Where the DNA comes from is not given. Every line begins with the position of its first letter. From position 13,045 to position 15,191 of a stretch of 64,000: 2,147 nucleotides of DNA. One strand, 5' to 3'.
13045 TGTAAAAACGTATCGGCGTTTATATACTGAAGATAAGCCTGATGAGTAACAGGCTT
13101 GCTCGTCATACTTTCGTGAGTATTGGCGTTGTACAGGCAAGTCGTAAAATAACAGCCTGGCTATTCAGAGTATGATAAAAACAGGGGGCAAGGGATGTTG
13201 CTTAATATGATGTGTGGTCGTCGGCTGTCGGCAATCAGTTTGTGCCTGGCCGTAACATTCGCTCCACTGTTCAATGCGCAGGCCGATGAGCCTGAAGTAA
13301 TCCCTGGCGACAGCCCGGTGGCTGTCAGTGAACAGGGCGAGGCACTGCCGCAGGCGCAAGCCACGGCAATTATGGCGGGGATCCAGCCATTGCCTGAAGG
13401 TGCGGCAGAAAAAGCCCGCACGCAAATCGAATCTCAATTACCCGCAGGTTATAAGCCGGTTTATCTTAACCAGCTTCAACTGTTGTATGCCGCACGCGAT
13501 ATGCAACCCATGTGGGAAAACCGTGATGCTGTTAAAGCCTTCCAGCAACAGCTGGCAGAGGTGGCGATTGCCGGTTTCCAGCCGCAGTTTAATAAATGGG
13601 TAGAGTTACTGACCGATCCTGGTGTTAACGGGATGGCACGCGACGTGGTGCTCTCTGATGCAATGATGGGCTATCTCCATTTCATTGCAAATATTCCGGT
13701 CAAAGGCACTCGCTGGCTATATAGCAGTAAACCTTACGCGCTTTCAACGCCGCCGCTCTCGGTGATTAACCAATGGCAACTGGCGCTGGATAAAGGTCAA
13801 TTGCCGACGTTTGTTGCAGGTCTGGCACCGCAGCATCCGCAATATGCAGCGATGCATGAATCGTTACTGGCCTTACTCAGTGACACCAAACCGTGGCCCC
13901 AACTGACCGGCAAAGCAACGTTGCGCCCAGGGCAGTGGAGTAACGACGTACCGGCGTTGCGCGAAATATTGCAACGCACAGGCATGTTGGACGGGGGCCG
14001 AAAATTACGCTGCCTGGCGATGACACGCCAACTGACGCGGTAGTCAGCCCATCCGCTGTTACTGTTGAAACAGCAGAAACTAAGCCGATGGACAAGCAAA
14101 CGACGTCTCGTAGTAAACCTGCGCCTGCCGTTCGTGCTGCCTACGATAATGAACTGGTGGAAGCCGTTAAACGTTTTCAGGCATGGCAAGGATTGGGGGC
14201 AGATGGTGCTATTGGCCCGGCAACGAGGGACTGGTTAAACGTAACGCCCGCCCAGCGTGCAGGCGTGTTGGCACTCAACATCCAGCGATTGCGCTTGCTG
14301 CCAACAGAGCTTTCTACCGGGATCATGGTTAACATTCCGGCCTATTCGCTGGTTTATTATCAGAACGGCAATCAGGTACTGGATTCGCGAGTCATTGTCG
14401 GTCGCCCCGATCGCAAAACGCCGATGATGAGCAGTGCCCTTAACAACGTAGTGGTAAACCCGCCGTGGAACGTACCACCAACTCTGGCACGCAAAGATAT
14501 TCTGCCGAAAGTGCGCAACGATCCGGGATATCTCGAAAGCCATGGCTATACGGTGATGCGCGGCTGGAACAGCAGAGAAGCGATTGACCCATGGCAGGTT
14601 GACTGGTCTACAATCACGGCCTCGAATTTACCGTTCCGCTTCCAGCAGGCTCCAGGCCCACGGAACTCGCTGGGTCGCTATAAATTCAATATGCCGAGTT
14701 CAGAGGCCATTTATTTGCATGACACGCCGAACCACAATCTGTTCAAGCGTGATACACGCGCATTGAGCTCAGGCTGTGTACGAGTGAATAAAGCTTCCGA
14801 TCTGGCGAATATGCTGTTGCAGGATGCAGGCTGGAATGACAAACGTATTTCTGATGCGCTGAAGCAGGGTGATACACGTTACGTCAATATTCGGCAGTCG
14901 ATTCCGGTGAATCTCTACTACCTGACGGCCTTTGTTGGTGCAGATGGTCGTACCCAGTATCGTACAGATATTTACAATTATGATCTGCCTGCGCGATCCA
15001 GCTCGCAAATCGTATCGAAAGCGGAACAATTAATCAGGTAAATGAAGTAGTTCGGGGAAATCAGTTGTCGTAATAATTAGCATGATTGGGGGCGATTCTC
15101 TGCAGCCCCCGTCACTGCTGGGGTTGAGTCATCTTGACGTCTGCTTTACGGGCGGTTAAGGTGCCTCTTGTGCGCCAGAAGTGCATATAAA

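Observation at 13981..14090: ldtD (ycbB) L,D-transpeptidase is split by a -1 frameshift in a G5 homopolymer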

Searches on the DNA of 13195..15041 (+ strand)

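Call 5: search_dna_similar(query=window:13195-15041:+, collection=ecoli_genomes, mode=near, max_rows=30)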
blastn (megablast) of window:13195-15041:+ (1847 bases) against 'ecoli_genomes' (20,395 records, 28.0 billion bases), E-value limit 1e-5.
Records with a match: 5425; places in all: 5432; records where one place covers at least 80% of the query: 5421.
Genomes with a match: 5425 of 5426; with a place that covers at least 80% of the query: 5421. Places per genome that has any: lowest 1, median 1, highest 2. On chromosomes: 5428 places; on plasmids: 4.
Best place of each record, by identity: 95-99% 5425.
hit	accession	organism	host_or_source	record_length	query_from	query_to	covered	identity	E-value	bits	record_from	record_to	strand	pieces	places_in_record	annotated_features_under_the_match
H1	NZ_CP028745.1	Escherichia coli strain A30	Papio cynocephalus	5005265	1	1847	100%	98.9%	0e+0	3295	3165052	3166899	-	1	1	ldtD: L,D-transpeptidase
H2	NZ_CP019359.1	Escherichia coli strain XH990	Homo sapiens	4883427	1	1847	100%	98.8%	0e+0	3284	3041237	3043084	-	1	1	ldtD: L,D-transpeptidase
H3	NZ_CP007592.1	Escherichia coli O157:H16 strain Santai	duck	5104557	1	1847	100%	98.8%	0e+0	3284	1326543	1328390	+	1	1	ldtD: L,D-transpeptidase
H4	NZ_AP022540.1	Escherichia coli strain THO-010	Homo sapiens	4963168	1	1847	100%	98.8%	0e+0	3284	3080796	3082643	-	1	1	ldtD: L,D-transpeptidase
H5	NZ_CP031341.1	Escherichia coli O145 strain RM12275-C1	missing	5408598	1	1847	100%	98.8%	0e+0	3284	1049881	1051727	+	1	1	ldtD: L,D-transpeptidase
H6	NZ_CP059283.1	Escherichia coli strain SY3626_hybrid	chicken meat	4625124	1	1847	100%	98.8%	0e+0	3284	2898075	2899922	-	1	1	ldtD: L,D-transpeptidase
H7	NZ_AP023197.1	Escherichia coli strain TUM18780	Homo sapiens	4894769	1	1847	100%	98.8%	0e+0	3284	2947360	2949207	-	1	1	ldtD: L,D-transpeptidase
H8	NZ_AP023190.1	Escherichia coli strain TUM18530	Homo sapiens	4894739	1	1847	100%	98.8%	0e+0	3284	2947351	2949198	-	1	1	ldtD: L,D-transpeptidase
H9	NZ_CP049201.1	Escherichia coli strain PapRG-04-4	Papio papio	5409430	1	1847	100%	98.8%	0e+0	3284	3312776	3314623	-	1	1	ldtD: L,D-transpeptidase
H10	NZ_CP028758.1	Escherichia coli strain A16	Otter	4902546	1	1847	100%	98.8%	0e+0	3284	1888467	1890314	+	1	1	ldtD: L,D-transpeptidase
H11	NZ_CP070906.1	Escherichia coli strain 88COLEC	Homo sapiens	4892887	1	1847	100%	98.8%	0e+0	3284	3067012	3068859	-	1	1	ldtD: L,D-transpeptidase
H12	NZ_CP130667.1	Escherichia coli strain SM107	Homo sapiens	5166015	1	1847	100%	98.8%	0e+0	3284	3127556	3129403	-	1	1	ldtD: L,D-transpeptidase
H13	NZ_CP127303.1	Escherichia coli strain APEC37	Gallus gallus domesticus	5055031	1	1847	100%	98.8%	0e+0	3284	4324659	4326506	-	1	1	ldtD: L,D-transpeptidase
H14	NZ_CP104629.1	Escherichia coli strain AHM21C2872I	In-house environment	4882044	1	1847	100%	98.8%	0e+0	3284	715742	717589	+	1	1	ldtD: L,D-transpeptidase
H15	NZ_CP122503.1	Escherichia coli strain W619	pig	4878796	1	1847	100%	98.8%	0e+0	3284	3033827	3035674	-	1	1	ldtD: L,D-transpeptidase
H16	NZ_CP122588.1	Escherichia coli strain ETEC6335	Sus scrofa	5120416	1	1847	100%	98.8%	0e+0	3284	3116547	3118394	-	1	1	ldtD: L,D-transpeptidase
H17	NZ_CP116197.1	Escherichia coli strain DETEC-C31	human clinical specimen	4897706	1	1847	100%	98.8%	0e+0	3284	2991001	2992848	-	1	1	ldtD: L,D-transpeptidase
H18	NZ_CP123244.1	Escherichia coli strain YZMc3-1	chicken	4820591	1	1847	100%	98.8%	0e+0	3284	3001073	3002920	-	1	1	ldtD: L,D-transpeptidase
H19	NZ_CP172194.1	Escherichia coli strain GF66.1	chicken meat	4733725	1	1847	100%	98.8%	0e+0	3284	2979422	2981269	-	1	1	ldtD: L,D-transpeptidase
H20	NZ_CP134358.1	Escherichia coli strain TUM13936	Homo sapiens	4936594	1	1847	100%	98.8%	0e+0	3284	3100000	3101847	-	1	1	ldtD: L,D-transpeptidase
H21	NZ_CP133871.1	Escherichia coli strain ES5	Homo sapiens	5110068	1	1847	100%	98.8%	0e+0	3284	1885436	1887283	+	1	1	ldtD: L,D-transpeptidase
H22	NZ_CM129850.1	Escherichia coli strain TB06051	fresh water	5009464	1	1847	100%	98.8%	0e+0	3284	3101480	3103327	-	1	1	ldtD: L,D-transpeptidase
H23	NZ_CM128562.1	Escherichia coli strain 2824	chicken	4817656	1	1847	100%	98.8%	0e+0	3284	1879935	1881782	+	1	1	ldtD: L,D-transpeptidase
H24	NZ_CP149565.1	Escherichia coli strain 1504D004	Sus scrofa domesticus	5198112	1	1847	100%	98.8%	0e+0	3284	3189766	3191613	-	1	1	ldtD: L,D-transpeptidase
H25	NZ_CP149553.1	Escherichia coli strain 1604D011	Sus scrofa domesticus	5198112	1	1847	100%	98.8%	0e+0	3284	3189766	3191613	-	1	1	ldtD: L,D-transpeptidase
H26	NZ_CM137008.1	Escherichia coli strain 3CM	Mink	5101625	1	1847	100%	98.8%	0e+0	3284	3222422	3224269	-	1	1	ldtD: L,D-transpeptidase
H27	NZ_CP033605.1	Escherichia coli O157:H7 strain TR01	Cattle carcass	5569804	1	1847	100%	98.7%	0e+0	3278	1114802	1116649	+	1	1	ldtD: L,D-transpeptidase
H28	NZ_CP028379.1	Escherichia coli O145 str. RM9872 strain RM9872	Bos taurus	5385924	1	1847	100%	98.7%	0e+0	3278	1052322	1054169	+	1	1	ldtD: L,D-transpeptidase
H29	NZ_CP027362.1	Escherichia coli strain 95-3192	missing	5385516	1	1847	100%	98.7%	0e+0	3278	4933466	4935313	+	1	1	ldtD: L,D-transpeptidase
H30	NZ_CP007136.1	Escherichia coli O145:H28 str. RM12581 strain RM12581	lettuce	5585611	1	1847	100%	98.7%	0e+0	3278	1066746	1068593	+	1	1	ldtD: L,D-transpeptidase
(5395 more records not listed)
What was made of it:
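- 13195..15041 (+): ldtD (ycbB) as a whole: 1847 nt, one base short of the intact 1848-nt gene. 98.9% identical over its full length to annotated ldtD in complete E. coli genomes (call 5).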

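Call 7: get_annotated_region(hit=H1, flank=3000)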
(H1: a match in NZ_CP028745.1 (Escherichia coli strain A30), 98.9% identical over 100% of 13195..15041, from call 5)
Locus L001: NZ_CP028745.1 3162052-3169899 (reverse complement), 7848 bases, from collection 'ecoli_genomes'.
description: Escherichia coli strain A30 chromosome, complete genome
organism: Escherichia coli strain A30 (NCBI taxid 562)
replicon: chromosome; assembly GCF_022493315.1
host: Papio cynocephalus; source: feces; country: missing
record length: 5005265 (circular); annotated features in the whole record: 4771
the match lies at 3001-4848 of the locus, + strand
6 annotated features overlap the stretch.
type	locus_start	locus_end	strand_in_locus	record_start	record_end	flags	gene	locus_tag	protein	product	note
CDS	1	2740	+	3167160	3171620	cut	mukB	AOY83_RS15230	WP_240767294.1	chromosome partition protein MukB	-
CDS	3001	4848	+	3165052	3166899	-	ldtD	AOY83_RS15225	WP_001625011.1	L,D-transpeptidase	-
CDS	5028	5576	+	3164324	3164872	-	mepK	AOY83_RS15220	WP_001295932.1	YcbK family protein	-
CDS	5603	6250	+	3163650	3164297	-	gloC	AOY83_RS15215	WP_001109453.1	hydroxyacylglutathione hydrolase GloC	-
CDS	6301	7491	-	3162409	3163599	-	aspC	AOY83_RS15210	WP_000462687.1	aspartate transaminase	-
CDS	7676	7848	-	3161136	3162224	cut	ompF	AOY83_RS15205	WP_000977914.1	porin OmpF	-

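Call 8: get_annotated_region(hit=H5, flank=3000)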
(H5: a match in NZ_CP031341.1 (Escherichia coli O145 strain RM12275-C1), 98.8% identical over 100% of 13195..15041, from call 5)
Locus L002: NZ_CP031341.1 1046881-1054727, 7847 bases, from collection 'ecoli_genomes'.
description: Escherichia coli O145 strain RM12275-C1 chromosome, complete genome
organism: Escherichia coli O145 strain RM12275-C1 (NCBI taxid 1055538)
replicon: chromosome; assembly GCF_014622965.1
host: missing; source: -; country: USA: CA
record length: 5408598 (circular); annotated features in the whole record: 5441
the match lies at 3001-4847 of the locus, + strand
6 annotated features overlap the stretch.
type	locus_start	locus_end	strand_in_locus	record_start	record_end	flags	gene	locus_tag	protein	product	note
CDS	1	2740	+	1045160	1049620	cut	mukB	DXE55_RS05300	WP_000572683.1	chromosome partition protein MukB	-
CDS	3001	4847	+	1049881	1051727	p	ldtD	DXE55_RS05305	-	L,D-transpeptidase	frameshifted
CDS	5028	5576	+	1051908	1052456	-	mepK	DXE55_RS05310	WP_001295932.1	YcbK family protein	-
CDS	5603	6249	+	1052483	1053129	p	gloC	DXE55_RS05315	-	hydroxyacylglutathione hydrolase GloC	frameshifted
CDS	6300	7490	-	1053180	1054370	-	aspC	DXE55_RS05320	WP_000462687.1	aspartate transaminase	-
CDS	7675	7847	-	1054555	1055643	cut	ompF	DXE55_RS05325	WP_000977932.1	porin OmpF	-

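Call 10: search_dna_similar(query=window:13940-14011:+, collection=ecoli_genomes, mode=near, max_rows=60)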
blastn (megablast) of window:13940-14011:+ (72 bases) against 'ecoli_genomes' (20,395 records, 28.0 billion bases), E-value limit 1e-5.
Records with a match: 5418; places in all: 5421; records where one place covers at least 80% of the query: 5418.
Genomes with a match: 5418 of 5426; with a place that covers at least 80% of the query: 5418. Places per genome that has any: lowest 1, median 1, highest 2. On chromosomes: 5417 places; on plasmids: 4.
Best place of each record, by identity: >=99% 2; 95-99% 5327; 90-95% 89.
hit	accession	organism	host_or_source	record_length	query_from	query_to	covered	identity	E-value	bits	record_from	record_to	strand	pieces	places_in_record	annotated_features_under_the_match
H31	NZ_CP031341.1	Escherichia coli O145 strain RM12275-C1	missing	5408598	1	72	100%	100.0%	5e-29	134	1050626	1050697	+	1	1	ldtD: L,D-transpeptidase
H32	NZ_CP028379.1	Escherichia coli O145 str. RM9872 strain RM9872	Bos taurus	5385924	1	72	100%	98.6%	2e-27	128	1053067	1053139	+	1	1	ldtD: L,D-transpeptidase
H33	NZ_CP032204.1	Escherichia coli strain AR_0013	missing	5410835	1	72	100%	98.6%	2e-27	128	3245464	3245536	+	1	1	ldtD: L,D-transpeptidase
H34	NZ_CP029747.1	Escherichia coli strain 2016C-3878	Homo sapiens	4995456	1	72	100%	98.6%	2e-27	128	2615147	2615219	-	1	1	ldtD: L,D-transpeptidase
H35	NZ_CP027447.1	Escherichia coli strain 2014C-3075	Homo sapiens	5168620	1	72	100%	98.6%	2e-27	128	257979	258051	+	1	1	ldtD: L,D-transpeptidase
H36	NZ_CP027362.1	Escherichia coli strain 95-3192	missing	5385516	1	72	100%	98.6%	2e-27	128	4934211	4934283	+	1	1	ldtD: L,D-transpeptidase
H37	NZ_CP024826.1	Escherichia coli strain CREC-544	Homo sapiens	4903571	1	72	100%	98.6%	2e-27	128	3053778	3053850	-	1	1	ldtD: L,D-transpeptidase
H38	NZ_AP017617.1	Escherichia coli strain MRY15-117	Bos taurus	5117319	1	72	100%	98.6%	2e-27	128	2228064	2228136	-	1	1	ldtD: L,D-transpeptidase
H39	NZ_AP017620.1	Escherichia coli strain MRY15-131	Bos taurus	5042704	1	72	100%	98.6%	2e-27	128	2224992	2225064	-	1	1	ldtD: L,D-transpeptidase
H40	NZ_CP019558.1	Escherichia coli strain KSC207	porcine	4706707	1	72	100%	98.6%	2e-27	128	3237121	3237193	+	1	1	ldtD: L,D-transpeptidase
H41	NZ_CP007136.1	Escherichia coli O145:H28 str. RM12581 strain RM12581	lettuce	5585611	1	72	100%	98.6%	2e-27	128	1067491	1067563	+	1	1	ldtD: L,D-transpeptidase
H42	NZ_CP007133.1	Escherichia coli O145:H28 str. RM12761 strain RM12761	ice cream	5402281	1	72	100%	98.6%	2e-27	128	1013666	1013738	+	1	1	ldtD: L,D-transpeptidase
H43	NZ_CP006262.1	Escherichia coli O145:H28 str. RM13516 strain RM13516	Homo sapiens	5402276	1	72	100%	98.6%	2e-27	128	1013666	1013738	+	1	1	ldtD: L,D-transpeptidase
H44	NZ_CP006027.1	Escherichia coli O145:H28 str. RM13514 strain RM13514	Homo sapiens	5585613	1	72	100%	98.6%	2e-27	128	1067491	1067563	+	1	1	ldtD: L,D-transpeptidase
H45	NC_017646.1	Escherichia coli O7:K1 str. CE10 strain CE10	Homo sapiens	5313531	1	72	100%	98.6%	2e-27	128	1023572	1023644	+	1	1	ldtD: L,D-transpeptidase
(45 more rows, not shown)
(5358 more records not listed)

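Call 35: search_dna_similar(query=window:13980-14009:+, collection=ecoli_genomes, mode=near, max_evalue=10, max_rows=30)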
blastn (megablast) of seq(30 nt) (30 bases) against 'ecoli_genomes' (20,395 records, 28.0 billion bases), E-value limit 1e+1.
Records with a match: 2; places in all: 2; records where one place covers at least 80% of the query: 2.
Genomes with a match: 2 of 5426; with a place that covers at least 80% of the query: 2. Places per genome that has any: lowest 1, median 1, highest 1. On chromosomes: 2 places; on plasmids: 0.
Best place of each record, by identity: >=99% 2.
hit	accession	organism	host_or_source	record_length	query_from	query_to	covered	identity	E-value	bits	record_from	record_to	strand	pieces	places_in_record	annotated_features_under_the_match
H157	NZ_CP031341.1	Escherichia coli O145 strain RM12275-C1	missing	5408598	1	30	100%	100.0%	1e-6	57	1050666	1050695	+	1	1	ldtD: L,D-transpeptidase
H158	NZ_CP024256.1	Escherichia coli strain ATCC 43886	Homo sapiens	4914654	1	29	97%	100.0%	4e-6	55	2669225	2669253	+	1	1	ldtD: L,D-transpeptidase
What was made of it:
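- Closest known: Homopolymer-tract phase-variable. Different: The tract is only 6 nt. The OFF state is about 0.04% of complete genomes (call 35).
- Only 2 of 5,426 complete genomes carry G5 (call 35), and one of them (RM12275-C1) also has a frameshifted gloC 2 kb away (call 8).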

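Call 37: get_annotated_region(hit=H158, flank=4000)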
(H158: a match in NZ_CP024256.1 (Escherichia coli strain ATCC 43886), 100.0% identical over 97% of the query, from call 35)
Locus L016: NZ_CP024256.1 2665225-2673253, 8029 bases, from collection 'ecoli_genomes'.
description: Escherichia coli strain ATCC 43886 chromosome, complete genome
organism: Escherichia coli strain ATCC 43886 (NCBI taxid 562)
replicon: chromosome; assembly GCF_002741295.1
host: Homo sapiens; source: Feces, human; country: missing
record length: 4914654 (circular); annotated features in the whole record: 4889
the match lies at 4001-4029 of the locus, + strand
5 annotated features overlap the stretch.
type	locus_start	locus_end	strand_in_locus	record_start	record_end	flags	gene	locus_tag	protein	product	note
CDS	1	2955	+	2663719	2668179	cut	mukB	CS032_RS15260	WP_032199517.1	chromosome partition protein MukB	-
CDS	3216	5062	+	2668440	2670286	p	ldtD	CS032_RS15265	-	L,D-transpeptidase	frameshifted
CDS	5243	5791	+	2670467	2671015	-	mepK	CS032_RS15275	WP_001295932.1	YcbK family protein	-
CDS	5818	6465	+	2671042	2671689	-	gloC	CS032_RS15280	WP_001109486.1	hydroxyacylglutathione hydrolase GloC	-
CDS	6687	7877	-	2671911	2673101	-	aspC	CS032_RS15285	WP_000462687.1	aspartate transaminase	-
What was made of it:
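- PGAP annotates the same lesion as a frameshifted pseudogene in ATCC 43886, whose neighbours are intact (calls 35, 37).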

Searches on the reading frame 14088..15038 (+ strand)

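Call 52: search_protein_families(proteins=[window:14088-15038:+], library=ncbifam)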
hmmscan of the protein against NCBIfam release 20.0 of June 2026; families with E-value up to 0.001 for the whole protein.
window:14088-15038:+ (317 aa): 2 families
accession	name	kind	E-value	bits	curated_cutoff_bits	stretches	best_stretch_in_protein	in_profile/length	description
NF007891.0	PRK10594.1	equivalog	1.9e-209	697.6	425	1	1-317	300-617/617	L,D-transpeptidase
NF047955.1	TransPepLdtE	equivalog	8.6e-08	31.7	480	1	52-133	72-152/322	L,D-transpeptidase LdtE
